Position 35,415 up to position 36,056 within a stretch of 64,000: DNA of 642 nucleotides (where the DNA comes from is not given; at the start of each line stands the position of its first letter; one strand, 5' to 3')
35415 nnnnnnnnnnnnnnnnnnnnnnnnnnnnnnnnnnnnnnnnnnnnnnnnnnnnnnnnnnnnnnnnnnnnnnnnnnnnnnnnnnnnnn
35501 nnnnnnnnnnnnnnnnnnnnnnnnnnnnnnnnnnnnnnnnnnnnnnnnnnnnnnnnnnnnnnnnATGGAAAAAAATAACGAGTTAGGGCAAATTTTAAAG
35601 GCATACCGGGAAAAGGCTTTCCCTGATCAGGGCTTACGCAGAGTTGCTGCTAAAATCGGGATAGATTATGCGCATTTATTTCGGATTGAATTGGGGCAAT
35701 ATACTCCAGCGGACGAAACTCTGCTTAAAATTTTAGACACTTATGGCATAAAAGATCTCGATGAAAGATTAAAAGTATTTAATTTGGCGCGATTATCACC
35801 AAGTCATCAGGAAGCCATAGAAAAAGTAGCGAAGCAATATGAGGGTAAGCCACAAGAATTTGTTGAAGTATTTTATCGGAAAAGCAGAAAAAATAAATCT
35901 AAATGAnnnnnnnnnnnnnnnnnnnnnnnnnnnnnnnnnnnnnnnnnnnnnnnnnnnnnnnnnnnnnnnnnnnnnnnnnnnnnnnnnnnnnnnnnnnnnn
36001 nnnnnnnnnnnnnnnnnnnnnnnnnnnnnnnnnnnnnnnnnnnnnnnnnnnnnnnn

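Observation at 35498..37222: Small tRNA-proximal island: XRE-ImmA module plus convergent HicA-like/HicB-like genes, bounded by inverted perfect DnaA-box 10-mers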

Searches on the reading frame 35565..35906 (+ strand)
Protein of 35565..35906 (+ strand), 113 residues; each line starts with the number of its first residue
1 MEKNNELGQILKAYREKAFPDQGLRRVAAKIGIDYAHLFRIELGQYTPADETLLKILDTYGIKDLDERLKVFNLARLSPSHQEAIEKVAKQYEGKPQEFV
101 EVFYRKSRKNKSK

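Call 7: search_protein_families(library=pfam, proteins=[window:35565-35906:+], max_evalue=1)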
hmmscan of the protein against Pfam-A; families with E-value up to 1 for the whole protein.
window:35565-35906:+ (113 aa): 4 families
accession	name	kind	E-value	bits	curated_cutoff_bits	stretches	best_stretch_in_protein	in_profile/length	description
PF01381.28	HTH_3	-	2e-07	31.4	23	1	22-66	8-53/55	Helix-turn-helix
PF13560.12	HTH_31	-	1.2e-05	25.9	27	1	6-68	1-61/64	Helix-turn-helix domain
PF12844.13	HTH_19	-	0.0076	16.6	30.2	1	23-63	14-54/64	Helix-turn-helix domain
PF22615.1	IPMS_D2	-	0.028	15.1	27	1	77-105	7-35/66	Alpha-isopropylmalate synthase, post-catalytic domain-like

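Call 22: search_protein_families(library=ncbifam, proteins=[window:35565-35906:+], max_evalue=1)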
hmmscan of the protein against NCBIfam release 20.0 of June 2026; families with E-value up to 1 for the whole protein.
window:35565-35906:+ (113 aa): 5 families
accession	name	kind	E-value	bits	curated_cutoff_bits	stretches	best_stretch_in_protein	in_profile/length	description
NF047948.1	male_kill_WMK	equivalog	0.0089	15.5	300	1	23-105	20-105/300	WO male-killing family protein Wmk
NF058600.1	TransRegSco1979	equivalog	0.009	15.1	350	1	7-76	9-76/280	Sco1979 family transcriptional regulator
TIGR03070.1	couple_hipB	subfamily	0.013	15.5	71.65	1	6-62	2-56/58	type II toxin-antitoxin system Y4mF family antitoxin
NF007408.0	PRK09943.1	equivalog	0.038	13.5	211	1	8-62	9-61/185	HTH-type transcriptional regulator PuuR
NF041951.1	phage_RstR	subfamily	0.049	13.9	80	1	9-62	5-56/108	RstR family transcriptional repressor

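Call 23: search_protein_families(library=phrogs, proteins=[window:35565-35906:+], max_evalue=0.1)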
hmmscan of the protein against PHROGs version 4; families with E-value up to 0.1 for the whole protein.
window:35565-35906:+ (113 aa): 6 families
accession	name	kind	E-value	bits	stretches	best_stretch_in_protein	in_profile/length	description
phrog_18104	-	transcription regulation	0.00012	22.9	1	24-61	16-53/57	transcriptional regulator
phrog_9908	-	DNA, RNA and nucleotide metabolism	0.00027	21.2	1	23-78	28-83/282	DNA binding protein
phrog_8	-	transcription regulation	0.0057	17.1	1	1-87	71-203/346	transcriptional regulator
phrog_7241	-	transcription regulation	0.019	16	1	25-64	78-117/122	transcriptional regulator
phrog_3642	-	DNA, RNA and nucleotide metabolism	0.025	15.5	1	23-67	23-67/79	HTH DNA binding protein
phrog_6499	-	transcription regulation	0.094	13.1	0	28-61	32-65/157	transcriptional regulator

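Call 24: search_protein_families(library=padloc, proteins=[window:35565-35906:+], max_evalue=0.1)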
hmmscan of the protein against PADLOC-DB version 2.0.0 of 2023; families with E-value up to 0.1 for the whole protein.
window:35565-35906:+ (113 aa): 2 families
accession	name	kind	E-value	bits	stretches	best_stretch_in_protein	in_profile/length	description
PDLC02926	HTH_VI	-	0.0014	16.8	1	7-63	2-56/92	-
PDLC03947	RmrA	-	0.012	12.4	1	21-61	24-64/383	-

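Call 85: search_solved_structures(query=A8, max_evalue=1)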
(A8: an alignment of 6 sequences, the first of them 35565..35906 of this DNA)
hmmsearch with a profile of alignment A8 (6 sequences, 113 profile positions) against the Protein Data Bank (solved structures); distinct sequences matched with E-value up to 1: 8.
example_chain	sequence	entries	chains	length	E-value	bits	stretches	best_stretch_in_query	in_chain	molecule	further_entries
7t8i_A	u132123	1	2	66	0.024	17.9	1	6-65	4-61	Phage element (ICEBs1)transcriptional regulator (Xre family)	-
8tac_A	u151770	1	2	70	0.15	15.4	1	6-59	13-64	DBP48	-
6jq1_A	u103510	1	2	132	0.15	15.3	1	7-68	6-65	Transcriptional regulator, XRE family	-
6rnz_A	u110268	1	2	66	0.19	15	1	11-68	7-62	HTH-type transcriptional regulator DdrOC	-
9sf2_A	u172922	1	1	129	0.21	14.9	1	7-74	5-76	Transcriptional regulator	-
6fpf_A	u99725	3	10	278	0.23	14.7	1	3-71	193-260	Chromosome 16, whole genome shotgun sequence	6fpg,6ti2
6rmq_A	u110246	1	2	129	0.66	13.2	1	12-69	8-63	HTH-type transcriptional regulator DdrOC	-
6rnx_A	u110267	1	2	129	0.79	13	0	12-69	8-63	HTH-type transcriptional regulator DdrOC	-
